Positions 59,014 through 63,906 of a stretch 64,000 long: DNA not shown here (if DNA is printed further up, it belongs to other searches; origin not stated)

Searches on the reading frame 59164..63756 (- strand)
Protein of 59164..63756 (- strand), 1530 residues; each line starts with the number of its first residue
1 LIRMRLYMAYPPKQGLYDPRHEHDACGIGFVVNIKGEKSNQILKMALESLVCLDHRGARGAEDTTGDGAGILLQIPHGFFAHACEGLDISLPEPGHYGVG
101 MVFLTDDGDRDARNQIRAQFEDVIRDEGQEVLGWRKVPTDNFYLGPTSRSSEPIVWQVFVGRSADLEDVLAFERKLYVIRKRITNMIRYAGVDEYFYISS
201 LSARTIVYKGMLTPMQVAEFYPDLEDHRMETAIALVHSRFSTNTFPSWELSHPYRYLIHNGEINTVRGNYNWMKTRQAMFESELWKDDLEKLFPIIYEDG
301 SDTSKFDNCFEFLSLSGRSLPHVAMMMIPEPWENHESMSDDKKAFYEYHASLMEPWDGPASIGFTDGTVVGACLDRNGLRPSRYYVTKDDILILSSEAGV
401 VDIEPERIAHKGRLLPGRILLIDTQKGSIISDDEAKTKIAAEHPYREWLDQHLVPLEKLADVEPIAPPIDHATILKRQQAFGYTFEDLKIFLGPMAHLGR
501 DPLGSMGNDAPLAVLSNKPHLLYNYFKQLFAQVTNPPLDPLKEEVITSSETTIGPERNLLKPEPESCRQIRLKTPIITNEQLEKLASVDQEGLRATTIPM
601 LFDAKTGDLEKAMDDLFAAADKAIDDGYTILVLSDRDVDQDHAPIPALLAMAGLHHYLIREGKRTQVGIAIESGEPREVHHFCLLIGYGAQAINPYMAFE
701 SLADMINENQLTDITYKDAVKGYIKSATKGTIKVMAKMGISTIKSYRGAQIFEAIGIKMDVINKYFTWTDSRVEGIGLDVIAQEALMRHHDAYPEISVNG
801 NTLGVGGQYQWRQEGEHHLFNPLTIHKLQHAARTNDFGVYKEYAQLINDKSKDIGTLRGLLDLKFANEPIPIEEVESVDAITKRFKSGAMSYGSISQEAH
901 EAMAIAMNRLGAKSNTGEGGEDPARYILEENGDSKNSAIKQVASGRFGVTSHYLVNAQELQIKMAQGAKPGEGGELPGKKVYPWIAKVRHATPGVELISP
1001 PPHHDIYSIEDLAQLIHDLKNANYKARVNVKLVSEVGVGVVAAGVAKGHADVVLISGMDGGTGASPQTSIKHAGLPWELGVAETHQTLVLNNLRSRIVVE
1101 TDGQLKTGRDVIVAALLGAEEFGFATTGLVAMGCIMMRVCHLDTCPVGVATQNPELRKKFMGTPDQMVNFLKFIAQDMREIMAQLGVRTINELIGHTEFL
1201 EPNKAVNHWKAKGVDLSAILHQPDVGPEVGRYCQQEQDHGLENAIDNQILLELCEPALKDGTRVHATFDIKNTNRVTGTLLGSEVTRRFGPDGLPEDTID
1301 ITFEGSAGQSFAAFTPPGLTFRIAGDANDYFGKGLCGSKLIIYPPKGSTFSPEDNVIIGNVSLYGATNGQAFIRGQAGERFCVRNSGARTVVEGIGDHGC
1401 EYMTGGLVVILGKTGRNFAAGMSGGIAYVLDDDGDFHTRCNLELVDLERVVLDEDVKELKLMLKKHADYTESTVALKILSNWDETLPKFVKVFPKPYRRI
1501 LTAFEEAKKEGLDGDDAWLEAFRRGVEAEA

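Call 35: search_protein_families(library=pfam, proteins=[window:59164-63756:-], max_evalue=0.001)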
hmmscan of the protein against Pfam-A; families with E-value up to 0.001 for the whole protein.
window:59164-63756:- (1530 aa): 4 families
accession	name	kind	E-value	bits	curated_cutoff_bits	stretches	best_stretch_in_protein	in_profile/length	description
PF00310.26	GATase_2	-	1.2e-184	614.4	19.9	1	26-448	1-420/420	Glutamine amidotransferases class-II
PF01645.23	Glu_synthase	-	6.8e-155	516.2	20.4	1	820-1187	3-368/369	Conserved region in glutamate synthase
PF04898.20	Glu_syn_central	-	3.1e-117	391.3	22.8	1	476-758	1-277/277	Glutamate synthase central domain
PF01493.24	GXGXG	-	5.4e-85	284.2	32.5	1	1269-1454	2-187/190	GXGXG motif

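Call 68: list_cluster_members(proteins=[window:59164-63756:-, window:57596-59086:-, window:45272-46462:-, window:47349-48002:-, window:50974-51741:-, window:47999-48415:-])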
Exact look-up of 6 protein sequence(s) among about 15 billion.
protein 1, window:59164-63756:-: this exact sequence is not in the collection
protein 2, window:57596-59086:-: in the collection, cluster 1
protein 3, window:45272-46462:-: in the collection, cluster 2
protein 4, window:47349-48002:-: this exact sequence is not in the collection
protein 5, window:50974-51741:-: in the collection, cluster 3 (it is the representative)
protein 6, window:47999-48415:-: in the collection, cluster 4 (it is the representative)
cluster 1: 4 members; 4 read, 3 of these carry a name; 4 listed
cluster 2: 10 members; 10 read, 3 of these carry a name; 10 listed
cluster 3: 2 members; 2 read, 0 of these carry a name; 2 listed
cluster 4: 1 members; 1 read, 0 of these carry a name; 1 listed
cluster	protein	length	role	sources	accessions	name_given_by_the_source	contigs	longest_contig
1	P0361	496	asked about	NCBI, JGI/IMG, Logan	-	-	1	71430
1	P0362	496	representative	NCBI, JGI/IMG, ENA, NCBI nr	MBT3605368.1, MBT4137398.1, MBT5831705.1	MAG: glutamate synthase subunit beta [Candidatus Latescibacteria bacterium] | glutamate synthase (NADPH) small chain | glutamate synthase subunit beta [Candidatus Latescibacterota bacterium]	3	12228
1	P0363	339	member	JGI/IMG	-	glutamate synthase (NADPH/NADH) small chain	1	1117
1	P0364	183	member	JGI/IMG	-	glutamate synthase (NADPH/NADH) small chain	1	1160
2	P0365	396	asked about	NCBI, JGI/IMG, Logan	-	-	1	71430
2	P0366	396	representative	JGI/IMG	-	galactonate dehydratase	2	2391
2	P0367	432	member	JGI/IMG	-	galactonate dehydratase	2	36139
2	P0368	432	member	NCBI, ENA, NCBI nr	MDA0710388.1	MAG: mandelate racemase/muconate lactonizing enzyme family protein [bacterium] | mandelate racemase/muconate lactonizing enzyme family protein [bacterium]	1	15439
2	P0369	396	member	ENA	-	-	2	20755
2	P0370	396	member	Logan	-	-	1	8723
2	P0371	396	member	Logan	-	-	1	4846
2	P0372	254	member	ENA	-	-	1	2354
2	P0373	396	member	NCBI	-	-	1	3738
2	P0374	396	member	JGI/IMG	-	-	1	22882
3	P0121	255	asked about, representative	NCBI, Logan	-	-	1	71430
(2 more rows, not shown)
